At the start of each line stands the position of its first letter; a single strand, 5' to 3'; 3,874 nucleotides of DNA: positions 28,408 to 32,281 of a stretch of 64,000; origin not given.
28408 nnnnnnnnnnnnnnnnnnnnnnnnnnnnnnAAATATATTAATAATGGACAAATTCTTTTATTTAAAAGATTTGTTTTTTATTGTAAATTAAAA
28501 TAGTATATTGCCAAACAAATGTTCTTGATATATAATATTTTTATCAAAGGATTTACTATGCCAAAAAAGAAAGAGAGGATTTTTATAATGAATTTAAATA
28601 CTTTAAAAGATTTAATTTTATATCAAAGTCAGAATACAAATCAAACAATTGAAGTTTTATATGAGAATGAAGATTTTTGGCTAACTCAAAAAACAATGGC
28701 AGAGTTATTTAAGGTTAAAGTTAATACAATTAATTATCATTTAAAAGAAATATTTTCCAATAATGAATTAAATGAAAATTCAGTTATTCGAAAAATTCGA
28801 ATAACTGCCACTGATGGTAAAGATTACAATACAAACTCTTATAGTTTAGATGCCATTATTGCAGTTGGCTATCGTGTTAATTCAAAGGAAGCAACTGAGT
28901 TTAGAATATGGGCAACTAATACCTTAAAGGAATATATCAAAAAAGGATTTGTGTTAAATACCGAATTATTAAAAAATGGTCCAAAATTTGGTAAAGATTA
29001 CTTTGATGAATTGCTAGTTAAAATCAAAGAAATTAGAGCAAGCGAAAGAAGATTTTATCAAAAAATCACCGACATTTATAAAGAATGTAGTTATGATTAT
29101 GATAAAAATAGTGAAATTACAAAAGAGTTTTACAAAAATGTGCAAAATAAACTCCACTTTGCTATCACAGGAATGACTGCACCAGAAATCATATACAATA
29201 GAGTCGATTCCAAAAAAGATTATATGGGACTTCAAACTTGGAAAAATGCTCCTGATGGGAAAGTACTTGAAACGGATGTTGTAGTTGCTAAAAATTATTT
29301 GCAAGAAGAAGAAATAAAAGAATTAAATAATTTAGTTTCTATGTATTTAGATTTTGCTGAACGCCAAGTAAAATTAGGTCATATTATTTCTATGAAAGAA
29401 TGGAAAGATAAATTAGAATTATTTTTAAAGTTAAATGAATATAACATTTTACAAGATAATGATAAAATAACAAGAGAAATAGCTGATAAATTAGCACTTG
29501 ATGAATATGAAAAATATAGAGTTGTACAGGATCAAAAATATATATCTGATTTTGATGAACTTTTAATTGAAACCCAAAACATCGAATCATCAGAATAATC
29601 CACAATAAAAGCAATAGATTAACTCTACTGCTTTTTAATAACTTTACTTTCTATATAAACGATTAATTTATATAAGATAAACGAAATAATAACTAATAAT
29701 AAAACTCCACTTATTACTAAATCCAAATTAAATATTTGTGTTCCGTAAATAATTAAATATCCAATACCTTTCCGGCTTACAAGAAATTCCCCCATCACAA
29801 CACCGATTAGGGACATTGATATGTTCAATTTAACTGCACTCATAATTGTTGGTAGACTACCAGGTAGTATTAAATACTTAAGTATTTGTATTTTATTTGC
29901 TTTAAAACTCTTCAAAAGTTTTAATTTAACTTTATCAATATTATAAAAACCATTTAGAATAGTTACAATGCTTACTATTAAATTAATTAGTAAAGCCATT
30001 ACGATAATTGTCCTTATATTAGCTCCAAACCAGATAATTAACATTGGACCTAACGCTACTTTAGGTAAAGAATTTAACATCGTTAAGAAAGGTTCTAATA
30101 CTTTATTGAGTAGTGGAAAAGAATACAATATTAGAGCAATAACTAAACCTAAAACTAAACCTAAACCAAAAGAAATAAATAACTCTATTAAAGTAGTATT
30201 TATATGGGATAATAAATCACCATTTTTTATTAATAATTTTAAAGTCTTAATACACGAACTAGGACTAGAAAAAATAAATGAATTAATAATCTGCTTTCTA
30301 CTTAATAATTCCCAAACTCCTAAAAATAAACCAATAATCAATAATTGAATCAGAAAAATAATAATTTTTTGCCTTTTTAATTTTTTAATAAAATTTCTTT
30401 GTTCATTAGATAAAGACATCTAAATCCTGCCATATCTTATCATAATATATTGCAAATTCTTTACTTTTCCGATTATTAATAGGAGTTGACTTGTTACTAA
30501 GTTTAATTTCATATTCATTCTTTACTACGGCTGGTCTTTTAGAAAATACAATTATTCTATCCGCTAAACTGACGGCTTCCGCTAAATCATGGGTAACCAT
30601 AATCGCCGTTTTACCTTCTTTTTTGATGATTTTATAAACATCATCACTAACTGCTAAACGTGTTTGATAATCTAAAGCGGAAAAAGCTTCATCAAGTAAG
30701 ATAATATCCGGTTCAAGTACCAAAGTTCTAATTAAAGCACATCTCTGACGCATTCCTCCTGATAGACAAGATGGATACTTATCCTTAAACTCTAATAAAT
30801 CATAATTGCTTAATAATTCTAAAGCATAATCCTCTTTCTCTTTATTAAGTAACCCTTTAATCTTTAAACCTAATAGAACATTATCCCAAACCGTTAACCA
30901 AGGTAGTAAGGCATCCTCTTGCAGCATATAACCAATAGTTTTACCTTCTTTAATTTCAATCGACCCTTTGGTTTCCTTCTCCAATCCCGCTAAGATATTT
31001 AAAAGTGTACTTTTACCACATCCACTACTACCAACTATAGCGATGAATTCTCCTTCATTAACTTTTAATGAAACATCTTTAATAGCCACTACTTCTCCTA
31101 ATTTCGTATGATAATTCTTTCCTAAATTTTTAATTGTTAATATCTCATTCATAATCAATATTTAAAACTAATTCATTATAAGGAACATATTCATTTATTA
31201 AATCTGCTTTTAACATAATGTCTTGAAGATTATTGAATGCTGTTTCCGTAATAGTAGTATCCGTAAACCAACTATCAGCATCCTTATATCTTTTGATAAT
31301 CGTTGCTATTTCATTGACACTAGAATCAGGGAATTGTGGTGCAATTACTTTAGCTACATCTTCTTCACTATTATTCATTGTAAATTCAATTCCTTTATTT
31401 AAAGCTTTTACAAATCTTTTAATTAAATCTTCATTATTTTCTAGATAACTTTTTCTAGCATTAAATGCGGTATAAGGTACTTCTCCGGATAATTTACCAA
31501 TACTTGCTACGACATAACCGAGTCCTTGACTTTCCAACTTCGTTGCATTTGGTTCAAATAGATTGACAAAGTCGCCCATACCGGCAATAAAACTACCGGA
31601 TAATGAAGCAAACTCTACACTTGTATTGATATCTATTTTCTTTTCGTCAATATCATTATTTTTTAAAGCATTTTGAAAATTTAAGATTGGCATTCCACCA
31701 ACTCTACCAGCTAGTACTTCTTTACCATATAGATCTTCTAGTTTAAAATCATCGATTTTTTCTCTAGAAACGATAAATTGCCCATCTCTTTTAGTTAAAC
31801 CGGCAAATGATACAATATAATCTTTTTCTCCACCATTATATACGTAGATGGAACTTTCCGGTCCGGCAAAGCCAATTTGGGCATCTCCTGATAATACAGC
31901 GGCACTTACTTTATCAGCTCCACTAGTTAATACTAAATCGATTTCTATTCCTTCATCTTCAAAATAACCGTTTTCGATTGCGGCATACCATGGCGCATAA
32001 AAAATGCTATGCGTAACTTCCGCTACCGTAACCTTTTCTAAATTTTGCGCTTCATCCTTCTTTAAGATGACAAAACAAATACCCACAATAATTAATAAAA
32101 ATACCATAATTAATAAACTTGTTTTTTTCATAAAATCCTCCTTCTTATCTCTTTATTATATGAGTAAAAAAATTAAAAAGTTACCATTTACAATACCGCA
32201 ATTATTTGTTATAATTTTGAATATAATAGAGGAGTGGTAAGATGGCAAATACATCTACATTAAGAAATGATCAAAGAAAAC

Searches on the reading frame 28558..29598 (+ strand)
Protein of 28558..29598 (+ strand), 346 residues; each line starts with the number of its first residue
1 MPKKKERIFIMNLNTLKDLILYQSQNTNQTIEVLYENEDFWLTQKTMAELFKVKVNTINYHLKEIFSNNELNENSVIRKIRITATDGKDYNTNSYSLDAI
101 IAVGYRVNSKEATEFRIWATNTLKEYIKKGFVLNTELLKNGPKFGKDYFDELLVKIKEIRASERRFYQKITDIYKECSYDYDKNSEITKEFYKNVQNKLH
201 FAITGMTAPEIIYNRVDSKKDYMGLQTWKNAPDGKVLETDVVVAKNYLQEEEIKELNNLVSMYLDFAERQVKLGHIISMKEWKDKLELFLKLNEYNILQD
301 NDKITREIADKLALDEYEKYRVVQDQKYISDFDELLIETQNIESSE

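Call 12: search_protein_families(library=pfam, proteins=[window:28558-29598:+], max_evalue=0.01)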
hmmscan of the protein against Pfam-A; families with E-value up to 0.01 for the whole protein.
window:28558-29598:+ (346 aa): 1 family
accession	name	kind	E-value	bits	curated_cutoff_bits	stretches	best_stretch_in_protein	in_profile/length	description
PF13310.11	Virulence_RhuM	-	2.1e-101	338.9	33.7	1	75-327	1-250/252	Virulence protein RhuM family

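Call 13: search_protein_families(library=ncbifam, proteins=[window:28558-29598:+], max_evalue=0.01)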
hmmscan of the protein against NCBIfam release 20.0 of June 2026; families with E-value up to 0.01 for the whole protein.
window:28558-29598:+ (346 aa): 1 family
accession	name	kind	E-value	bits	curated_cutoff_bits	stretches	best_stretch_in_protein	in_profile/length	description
TIGR03341.1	YhgI_GntY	equivalog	0.007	16.2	269.35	0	146-238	8-99/190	Fe-S biogenesis protein NfuA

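Call 14: find_encoding_contigs(protein=window:28588-29598:+, flank=3000, max_places=8)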
Protein window:28588-29598:+ (336 aa): no gene with exactly this product is on record in the collection.

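Call 16: find_encoding_contigs(protein=window:28558-29598:+, flank=3000, max_places=8)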
Protein window:28558-29598:+ (346 aa): no gene with exactly this product is on record in the collection.

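Call 17: find_homologous_proteins(query=window:28588-29598:+, max_evalue=1e-30)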
Query window:28588-29598:+ (336 aa): 8000 proteins with E <= 1e-30 among 8000 candidates; the best 120 are listed.
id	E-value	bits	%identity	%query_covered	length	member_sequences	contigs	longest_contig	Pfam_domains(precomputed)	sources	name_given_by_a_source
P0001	1.4e-201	686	94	100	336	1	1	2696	PF13310.12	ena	-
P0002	2.3e-201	686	94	100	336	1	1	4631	PF13310.12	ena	-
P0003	3.9e-201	685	93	100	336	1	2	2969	PF13310.12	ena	-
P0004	2.1e-200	682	94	100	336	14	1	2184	PF13310.12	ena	-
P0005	6.3e-197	671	93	99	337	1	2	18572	PF13310.12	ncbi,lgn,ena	-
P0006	4.1e-196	668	93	99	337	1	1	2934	PF13310.12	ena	-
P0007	6.0e-195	665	90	100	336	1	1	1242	PF13310.12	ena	-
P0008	8.2e-195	664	90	100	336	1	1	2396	PF13310.12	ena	-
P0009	2.9e-194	662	91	99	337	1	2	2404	PF13310.12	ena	-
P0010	5.3e-193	658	90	100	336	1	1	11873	PF13310.12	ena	-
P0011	2.0e-192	656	90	100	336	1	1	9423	PF13310.12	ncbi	-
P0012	3.3e-192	655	89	100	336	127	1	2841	PF13310.12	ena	-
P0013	7.1e-192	654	88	99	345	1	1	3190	PF13310.12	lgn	-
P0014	1.0e-191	654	90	100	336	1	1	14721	PF13310.12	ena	-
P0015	4.4e-191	652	89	100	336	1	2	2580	PF13310.12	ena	-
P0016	7.3e-191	651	89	100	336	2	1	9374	PF13310.12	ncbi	-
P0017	2.8e-190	649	90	100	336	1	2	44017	PF13310.12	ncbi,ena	-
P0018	6.2e-190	648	89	100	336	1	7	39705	PF13310.12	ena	-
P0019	2.4e-189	646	89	100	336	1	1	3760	PF13310.12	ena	-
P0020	6.1e-189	645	89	100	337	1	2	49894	PF13310.12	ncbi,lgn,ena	-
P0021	5.1e-188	642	88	100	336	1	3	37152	PF13310.12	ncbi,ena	-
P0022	7.1e-188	641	88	99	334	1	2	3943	PF13310.12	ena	-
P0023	9.4e-188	641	87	100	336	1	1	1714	PF13310.12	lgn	-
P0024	1.4e-187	640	88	100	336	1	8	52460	PF13310.12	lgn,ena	-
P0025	2.8e-187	639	89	99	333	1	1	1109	PF13310.12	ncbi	-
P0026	2.9e-187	639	88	100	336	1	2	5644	PF13310.12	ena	-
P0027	3.0e-187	639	87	100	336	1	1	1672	PF13310.12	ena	-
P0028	4.0e-187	639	87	100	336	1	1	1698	PF13310.12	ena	-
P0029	4.6e-187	639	87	99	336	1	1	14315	PF13310.12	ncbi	-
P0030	6.7e-187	638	87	99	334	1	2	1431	PF13310.12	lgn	-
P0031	6.8e-187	638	86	100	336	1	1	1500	PF13310.12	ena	-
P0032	8.6e-187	638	87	100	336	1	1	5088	PF13310.12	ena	-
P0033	9.0e-187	638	86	100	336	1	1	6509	PF13310.12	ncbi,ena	-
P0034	9.6e-187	638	86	100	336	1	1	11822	PF13310.12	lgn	-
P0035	1.1e-186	637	86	100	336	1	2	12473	PF13310.12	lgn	-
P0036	1.7e-186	637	86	100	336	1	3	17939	PF13310.12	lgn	-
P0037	1.7e-186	637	86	100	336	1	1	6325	PF13310.12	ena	-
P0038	3.1e-186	636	87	100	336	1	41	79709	PF13310.12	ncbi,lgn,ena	-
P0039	3.4e-186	636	87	100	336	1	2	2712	PF13310.12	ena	-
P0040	3.8e-186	636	86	100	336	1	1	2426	PF13310.12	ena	-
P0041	5.5e-186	635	86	100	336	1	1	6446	PF13310.12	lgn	-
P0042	1.1e-185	634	86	100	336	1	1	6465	PF13310.12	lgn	-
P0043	1.1e-185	634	86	100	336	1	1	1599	PF13310.12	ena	-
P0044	1.1e-185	634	85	100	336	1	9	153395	PF13310.12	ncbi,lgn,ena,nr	ncbi:cell filamentation protein Fic [bacterium]|nr:cell filamentation protein Fic [bacterium]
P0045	1.2e-185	634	86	100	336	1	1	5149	PF13310.12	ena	-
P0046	1.4e-185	634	85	100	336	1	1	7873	PF13310.12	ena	-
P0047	1.5e-185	634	86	100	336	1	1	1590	PF13310.12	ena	-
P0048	1.7e-185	633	85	100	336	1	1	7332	PF13310.12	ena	-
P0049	2.1e-185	633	86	100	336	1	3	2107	PF13310.12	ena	-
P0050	2.2e-185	633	85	100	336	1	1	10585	PF13310.12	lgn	-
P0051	2.2e-185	633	85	100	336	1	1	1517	PF13310.12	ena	-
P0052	2.4e-185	633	85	100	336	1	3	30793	PF13310.12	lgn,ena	-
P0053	2.6e-185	633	87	100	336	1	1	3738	PF13310.12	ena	-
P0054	3.1e-185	633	85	100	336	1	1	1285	PF13310.12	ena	-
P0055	3.1e-185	633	87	100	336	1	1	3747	PF13310.12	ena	-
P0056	3.7e-185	632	87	100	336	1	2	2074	PF13310.12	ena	-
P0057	4.6e-185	632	86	99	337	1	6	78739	PF13310.12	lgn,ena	-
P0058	4.7e-185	632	86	100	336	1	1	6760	PF13310.12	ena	-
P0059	4.9e-185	632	84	100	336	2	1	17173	PF13310.12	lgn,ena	-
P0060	5.0e-185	632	86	100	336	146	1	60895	PF13310.12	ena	-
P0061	6.1e-185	632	85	100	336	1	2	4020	PF13310.12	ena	-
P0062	6.2e-185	632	85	100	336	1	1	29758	PF13310.12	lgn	-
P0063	6.9e-185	631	85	100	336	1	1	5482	PF13310.12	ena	-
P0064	7.4e-185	631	87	100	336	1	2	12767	PF13310.12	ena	-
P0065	7.7e-185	631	86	100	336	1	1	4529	PF13310.12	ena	-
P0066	7.9e-185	631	86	100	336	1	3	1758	PF13310.12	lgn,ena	-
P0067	8.3e-185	631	87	100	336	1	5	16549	PF13310.12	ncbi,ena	-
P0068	9.0e-185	631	85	100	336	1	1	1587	PF13310.12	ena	-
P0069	1.1e-184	631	85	100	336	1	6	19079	PF13310.12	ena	-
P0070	2.0e-184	630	85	100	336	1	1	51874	PF13310.12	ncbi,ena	-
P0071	2.1e-184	630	86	100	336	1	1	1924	PF13310.12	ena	-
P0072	2.5e-184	630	85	100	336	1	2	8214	PF13310.12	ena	-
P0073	2.6e-184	630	86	99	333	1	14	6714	PF13310.12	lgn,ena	-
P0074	3.4e-184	629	85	100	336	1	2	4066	PF13310.12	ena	-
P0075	4.4e-184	629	85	100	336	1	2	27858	PF13310.12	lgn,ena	-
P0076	4.9e-184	629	85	100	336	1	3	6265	PF13310.12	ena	-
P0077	5.1e-184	629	85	100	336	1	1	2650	PF13310.12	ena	-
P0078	5.7e-184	628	86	100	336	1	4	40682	PF13310.12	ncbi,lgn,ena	-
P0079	6.0e-184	628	85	100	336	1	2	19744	PF13310.12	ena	-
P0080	6.3e-184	628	85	100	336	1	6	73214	PF13310.12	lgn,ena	-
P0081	7.4e-184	628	86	99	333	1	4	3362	PF13310.12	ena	-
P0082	7.8e-184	628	85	100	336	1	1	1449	PF13310.12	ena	-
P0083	1.0e-183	628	85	100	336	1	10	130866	PF13310.12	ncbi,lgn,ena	-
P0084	1.1e-183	627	86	100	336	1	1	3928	PF13310.12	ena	-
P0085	1.2e-183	627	85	100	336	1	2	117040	PF13310.12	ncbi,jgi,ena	-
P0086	1.6e-183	627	85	100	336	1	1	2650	PF13310.12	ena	-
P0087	1.7e-183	627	85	100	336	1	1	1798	PF13310.12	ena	-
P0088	2.1e-183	627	85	100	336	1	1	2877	PF13310.12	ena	-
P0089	2.1e-183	627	85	100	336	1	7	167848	PF13310.12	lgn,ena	-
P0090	2.5e-183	626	86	99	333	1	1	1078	PF13310.12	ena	-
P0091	2.5e-183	626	85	100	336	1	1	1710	PF13310.12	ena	-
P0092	2.6e-183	626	85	100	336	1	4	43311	PF13310.12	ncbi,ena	-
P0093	3.4e-183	626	85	99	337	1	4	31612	PF13310.12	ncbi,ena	-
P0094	3.5e-183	626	85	100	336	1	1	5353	PF13310.12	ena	-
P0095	3.7e-183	626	85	100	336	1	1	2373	PF13310.12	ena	-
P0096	4.1e-183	626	85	100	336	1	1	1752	PF13310.12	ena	-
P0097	4.7e-183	625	85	99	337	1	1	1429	PF13310.12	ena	-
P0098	5.4e-183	625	85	100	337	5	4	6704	PF13310.12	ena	-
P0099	7.1e-183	625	85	100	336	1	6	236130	PF13310.12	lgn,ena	-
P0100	7.9e-183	625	85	100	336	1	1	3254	PF13310.12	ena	-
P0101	8.0e-183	625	85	100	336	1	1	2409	PF13310.12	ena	-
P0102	9.6e-183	624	85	100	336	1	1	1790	PF13310.12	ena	-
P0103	1.3e-182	624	85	100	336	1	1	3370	PF13310.12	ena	-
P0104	1.8e-182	623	85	99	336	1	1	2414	PF13310.12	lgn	-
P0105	2.0e-182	623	85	100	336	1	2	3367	PF13310.12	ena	-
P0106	2.0e-182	623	85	100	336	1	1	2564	PF13310.12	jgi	-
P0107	2.7e-182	623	85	100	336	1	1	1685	PF13310.12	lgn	-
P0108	2.9e-182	623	84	100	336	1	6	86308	PF13310.12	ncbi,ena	-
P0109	3.1e-182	623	84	100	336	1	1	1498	PF13310.12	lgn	-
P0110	3.4e-182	623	85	99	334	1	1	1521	PF13310.12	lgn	-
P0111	3.9e-182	622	84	100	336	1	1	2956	PF13310.12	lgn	-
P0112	6.7e-182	622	85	99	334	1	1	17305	PF13310.12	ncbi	-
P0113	8.3e-182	621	85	99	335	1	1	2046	PF13310.12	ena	-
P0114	1.3e-181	621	84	100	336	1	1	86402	PF13310.12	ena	-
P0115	2.7e-181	620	85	99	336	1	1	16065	PF13310.12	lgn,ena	-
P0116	2.7e-181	620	86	100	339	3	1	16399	PF13310.12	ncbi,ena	-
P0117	4.1e-181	619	86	100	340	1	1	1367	PF13310.12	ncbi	-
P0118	1.1e-180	618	85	100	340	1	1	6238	PF13310.12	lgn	-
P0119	1.4e-180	617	85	100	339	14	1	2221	PF13310.12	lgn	-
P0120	3.3e-180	616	84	100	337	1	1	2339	PF13310.12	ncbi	-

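Call 18: find_related_loci(query=window:28588-29598:+, collection=genome_contigs, flank=4000)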
Query window:28588-29598:+ (336 aa) in genome_contigs; peptide patterns used: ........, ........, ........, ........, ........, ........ (x = any residue, [..] = any of these).
297 stretches matched a pattern; 253 encode a relative of the query (tblastn E <= 1e-3); the best 80 are kept; 80 distinct loci.
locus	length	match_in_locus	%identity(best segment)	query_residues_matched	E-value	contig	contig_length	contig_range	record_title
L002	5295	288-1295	92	1-336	0e+0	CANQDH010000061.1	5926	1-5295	MAG: uncultured Bacilli bacterium isolate Lapin-005__bin69 genome assembly, contig: Lapin-005__NODE_19315_length_5926_co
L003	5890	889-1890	93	1-334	0e+0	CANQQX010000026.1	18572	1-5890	MAG: uncultured Bacilli bacterium isolate Lapin-008__bin51 genome assembly, contig: Lapin-008__NODE_3402_length_18572_co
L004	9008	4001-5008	90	1-336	0e+0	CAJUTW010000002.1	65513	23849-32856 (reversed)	MAG TPA_asm: uncultured Bacilli bacterium isolate MGBC165561 genome assembly, contig: MGBC165561.2, whole genome shotgun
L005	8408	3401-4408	90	1-336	0e+0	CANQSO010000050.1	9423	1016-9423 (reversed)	MAG: uncultured Bacilli bacterium isolate Lapin-032__bin38 genome assembly, contig: Lapin-032__NODE_9791_length_9423_cov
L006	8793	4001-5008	89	1-336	0e+0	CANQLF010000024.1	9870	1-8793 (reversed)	MAG: uncultured Bacilli bacterium isolate Lapin-022__bin69 genome assembly, contig: Lapin-022__NODE_6967_length_9870_cov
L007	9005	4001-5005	90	1-335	0e+0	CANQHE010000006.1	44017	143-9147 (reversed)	MAG: uncultured Bacilli bacterium isolate Lapin-030__bin19 genome assembly, contig: Lapin-030__NODE_1239_length_44017_co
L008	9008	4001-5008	87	1-336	0e+0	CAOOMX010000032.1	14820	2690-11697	MAG TPA_asm: uncultured Bacilli bacterium isolate MGBC100325 genome assembly, contig: MGBC100325.32, whole genome shotgu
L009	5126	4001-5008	87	1-336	0e+0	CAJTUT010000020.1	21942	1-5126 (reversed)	MAG TPA_asm: uncultured Bacilli bacterium isolate MGBC114289 genome assembly, contig: MGBC114289.20, whole genome shotgu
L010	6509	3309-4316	86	1-336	0e+0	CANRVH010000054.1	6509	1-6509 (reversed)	MAG TPA_asm: uncultured Clostridia bacterium isolate SRR15730529_bin.44_metawrap_v1.3_MAG genome assembly, contig: NODE.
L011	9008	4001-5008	87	1-336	0e+0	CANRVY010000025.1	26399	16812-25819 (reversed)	MAG TPA_asm: uncultured Tenericutes bacterium isolate SRR15730544_bin.10_metawrap_v1.3_MAG genome assembly, contig: NODE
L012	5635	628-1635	86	1-336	0e+0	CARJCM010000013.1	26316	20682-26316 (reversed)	MAG TPA_asm: uncultured Bacilli bacterium isolate MGBC164908 genome assembly, contig: MGBC164908.13, whole genome shotgu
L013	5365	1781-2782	86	1-334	0e+0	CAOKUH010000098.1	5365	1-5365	MAG TPA_asm: uncultured Tenericutes bacterium isolate SRR15604608_bin.9_metawrap_v1.3_MAG genome assembly, contig: NODE.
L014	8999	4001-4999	86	1-333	0e+0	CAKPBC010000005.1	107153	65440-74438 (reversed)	MAG: uncultured Bacilli bacterium isolate REFINED_METABAT215_TOP10_CONTIGS_1500_ASSEMBLY_K77_MERGED__Hadza_MoBio_hadza-E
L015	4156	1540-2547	86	1-336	0e+0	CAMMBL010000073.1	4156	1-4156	MAG: uncultured Tenericutes bacterium isolate ERR4303219_bin.56_MetaWRAP_v1.1_MAG genome assembly, contig: NODE_24426_le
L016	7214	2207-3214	85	1-336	0e+0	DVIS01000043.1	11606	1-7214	MAG TPA_asm: Candidatus Onthousia faecavium isolate CHK195-6217 CHK195__C210321_L11606_ERR3414590, whole genome shotgun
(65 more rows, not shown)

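Call 84: search_protein_families(library=padloc, proteins=[window:28588-29598:+], max_evalue=0.001)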
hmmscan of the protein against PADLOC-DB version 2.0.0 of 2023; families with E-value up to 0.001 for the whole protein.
window:28588-29598:+ (336 aa): 37 families (the best 25 are shown)
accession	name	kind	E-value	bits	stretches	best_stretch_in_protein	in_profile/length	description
PDLC04871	PDC-S05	-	1.7e-140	467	1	7-329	131-456/468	-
PDLC04851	PDC-S05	-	3.6e-140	464.9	1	6-331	9-336/342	-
PDLC04868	PDC-S05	-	1e-134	446.9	1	7-330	6-330/335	-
PDLC04853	PDC-S05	-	8.1e-128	424.3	1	6-331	5-327/336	-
PDLC04852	PDC-S05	-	1.8e-119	396.7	1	5-325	9-327/346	-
PDLC04843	PDC-S05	-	2e-102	340.8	1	7-315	6-308/330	-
PDLC04864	PDC-S05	-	4.1e-92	306.4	1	62-333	2-270/277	-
PDLC04870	PDC-S05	-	1.2e-85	284.2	1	5-208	7-209/214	-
PDLC04876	PDC-S05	-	1.9e-68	227.7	1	6-166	7-170/174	-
PDLC04858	PDC-S05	-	1.6e-47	158.7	1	6-131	4-129/138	-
PDLC04872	PDC-S05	-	1.4e-43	146.3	1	6-131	4-132/152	-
PDLC04854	PDC-S05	-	3e-43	145.9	1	7-130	4-130/212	-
PDLC04965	PDC-S23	-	6.3e-43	145.4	1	7-131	5-132/327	-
PDLC04964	PDC-S23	-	1.2e-41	141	1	7-130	4-130/331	-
PDLC04879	PDC-S05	-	1.2e-40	137.8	1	7-135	5-134/285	-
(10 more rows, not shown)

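Call 85: search_protein_families(library=phrogs, proteins=[window:28588-29598:+], max_evalue=0.001)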
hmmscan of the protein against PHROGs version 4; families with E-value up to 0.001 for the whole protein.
window:28588-29598:+ (336 aa): 1 family
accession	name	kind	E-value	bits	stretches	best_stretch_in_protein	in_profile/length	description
phrog_23341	-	unknown function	0.00076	20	1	31-119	17-99/252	-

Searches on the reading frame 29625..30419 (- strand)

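Call 12: search_protein_families(library=pfam, proteins=[window:29625-30419:-], max_evalue=0.01)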
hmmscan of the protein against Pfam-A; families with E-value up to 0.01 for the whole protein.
window:29625-30419:- (264 aa): 1 family
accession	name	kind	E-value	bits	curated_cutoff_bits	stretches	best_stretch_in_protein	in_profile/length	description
PF00528.27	BPD_transp_1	-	1e-22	81.2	26.4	1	87-261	1-183/184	Binding-protein-dependent transport system inner membrane component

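Call 13: search_protein_families(library=ncbifam, proteins=[window:29625-30419:-], max_evalue=0.01)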
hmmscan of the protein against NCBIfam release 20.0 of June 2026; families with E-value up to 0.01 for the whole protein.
window:29625-30419:- (264 aa): 10 families
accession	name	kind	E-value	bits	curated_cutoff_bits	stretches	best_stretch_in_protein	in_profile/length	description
NF040733.1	ABC_perm_U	equivalog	2.8e-27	95.8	295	1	19-262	5-247/251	ABC transporter permease subunit SaoP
NF008470.0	PRK11365.1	equivalog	2.8e-24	85.9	347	1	27-245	17-234/263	aliphatic sulfonate ABC transporter permease SsuC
NF007545.0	PRK10160.1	equivalog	4.7e-22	78.7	342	1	23-249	25-256/275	taurine ABC transporter permease TauC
TIGR01183.1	ntrB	equivalog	4.9e-09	36.2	209.05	1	72-256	18-202/202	nitrate ABC transporter permease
TIGR03416.1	ABC_choXWV_perm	equivalog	6.9e-08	32.3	363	1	24-252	47-266/267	choline ABC transporter permease subunit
NF011624.0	PRK15050.1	equivalog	1.9e-06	27.2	247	1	154-257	180-286/297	2-aminoethylphosphonate ABC transporter permease subunit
TIGR01097.1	PhnE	equivalog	1.5e-05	24.6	216.7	1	69-248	61-239/252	phosphonate ABC transporter, permease protein PhnE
NF008196.0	PRK10952.1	equivalog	1.5e-05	24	439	1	51-253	122-325/356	glycine betaine/L-proline ABC transporter permease ProW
TIGR03226.1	PhnU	equivalog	0.00013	21.6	283.45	1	151-253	195-300/311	2-aminoethylphosphonate ABC transporter permease subunit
NF007047.0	PRK09500.1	equivalog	0.009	15.6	326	0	55-231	42-220/257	spermidine/putrescine ABC transporter permease PotC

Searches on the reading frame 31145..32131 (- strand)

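Call 23: search_protein_families(library=pfam, proteins=[window:31145-32131:-], max_evalue=0.00001)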
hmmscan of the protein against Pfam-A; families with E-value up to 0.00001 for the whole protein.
window:31145-32131:- (328 aa): 2 families
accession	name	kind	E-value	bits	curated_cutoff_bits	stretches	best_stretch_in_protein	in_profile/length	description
PF09084.16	NMT1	-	7.9e-23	81.9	20.5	1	46-257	5-215/216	NMT1/THI5 like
PF13379.11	NMT1_2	-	1.4e-11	45.1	24.7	1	44-254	17-241/252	NMT1-like family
